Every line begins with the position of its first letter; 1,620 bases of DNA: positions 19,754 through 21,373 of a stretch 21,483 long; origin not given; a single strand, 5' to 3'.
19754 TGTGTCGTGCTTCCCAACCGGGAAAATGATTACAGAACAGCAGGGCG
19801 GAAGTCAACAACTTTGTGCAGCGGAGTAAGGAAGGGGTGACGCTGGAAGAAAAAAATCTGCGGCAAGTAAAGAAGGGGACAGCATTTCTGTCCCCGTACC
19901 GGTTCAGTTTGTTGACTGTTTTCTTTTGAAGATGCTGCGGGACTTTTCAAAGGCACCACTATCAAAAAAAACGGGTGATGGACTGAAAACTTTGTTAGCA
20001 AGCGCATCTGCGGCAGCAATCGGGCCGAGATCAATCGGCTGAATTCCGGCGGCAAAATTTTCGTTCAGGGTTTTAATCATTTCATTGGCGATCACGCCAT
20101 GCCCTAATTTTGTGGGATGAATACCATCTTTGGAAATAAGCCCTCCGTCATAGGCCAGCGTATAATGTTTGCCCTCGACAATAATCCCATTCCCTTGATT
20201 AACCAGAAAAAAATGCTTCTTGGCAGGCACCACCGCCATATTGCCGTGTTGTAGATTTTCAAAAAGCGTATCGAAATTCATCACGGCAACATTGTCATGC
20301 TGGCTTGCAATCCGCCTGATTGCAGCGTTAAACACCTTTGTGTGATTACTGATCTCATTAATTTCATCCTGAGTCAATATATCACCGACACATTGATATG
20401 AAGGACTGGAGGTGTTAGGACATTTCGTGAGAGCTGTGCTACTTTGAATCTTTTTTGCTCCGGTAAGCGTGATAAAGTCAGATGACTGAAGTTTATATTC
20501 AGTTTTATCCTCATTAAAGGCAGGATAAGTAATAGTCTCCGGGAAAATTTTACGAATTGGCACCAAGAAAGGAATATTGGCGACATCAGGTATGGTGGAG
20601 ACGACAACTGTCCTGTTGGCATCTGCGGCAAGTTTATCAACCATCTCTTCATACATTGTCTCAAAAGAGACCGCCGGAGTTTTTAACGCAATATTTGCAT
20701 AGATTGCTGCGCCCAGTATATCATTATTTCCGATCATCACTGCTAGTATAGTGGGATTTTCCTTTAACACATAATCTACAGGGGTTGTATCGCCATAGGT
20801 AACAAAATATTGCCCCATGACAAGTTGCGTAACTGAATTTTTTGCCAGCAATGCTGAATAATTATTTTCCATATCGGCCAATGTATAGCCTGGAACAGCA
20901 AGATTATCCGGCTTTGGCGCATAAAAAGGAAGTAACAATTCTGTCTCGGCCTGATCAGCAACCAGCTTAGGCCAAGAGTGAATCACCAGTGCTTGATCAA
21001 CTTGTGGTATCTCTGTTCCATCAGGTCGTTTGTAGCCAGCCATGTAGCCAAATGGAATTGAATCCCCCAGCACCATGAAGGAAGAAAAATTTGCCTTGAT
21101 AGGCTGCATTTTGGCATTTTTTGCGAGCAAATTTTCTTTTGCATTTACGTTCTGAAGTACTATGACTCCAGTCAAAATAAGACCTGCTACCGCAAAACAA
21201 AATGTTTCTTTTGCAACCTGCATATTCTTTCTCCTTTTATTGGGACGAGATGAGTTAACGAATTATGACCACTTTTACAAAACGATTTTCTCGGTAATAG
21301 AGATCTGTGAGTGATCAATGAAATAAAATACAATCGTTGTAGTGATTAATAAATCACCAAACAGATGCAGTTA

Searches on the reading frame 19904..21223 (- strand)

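Call 41: search_protein_families(library=pfam, proteins=[window:19904-21223:-], max_evalue=0.001)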
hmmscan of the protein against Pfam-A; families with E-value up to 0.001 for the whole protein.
window:19904-21223:- (439 aa): 2 families
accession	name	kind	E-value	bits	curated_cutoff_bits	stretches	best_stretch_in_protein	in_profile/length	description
PF00657.28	Lipase_GDSL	-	1.4e-11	45.4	23.6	1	50-381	2-207/208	GDSL-like Lipase/Acylhydrolase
PF13472.12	Lipase_GDSL_2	-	7.5e-07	30.3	32.9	1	51-218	1-115/178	GDSL-like Lipase/Acylhydrolase family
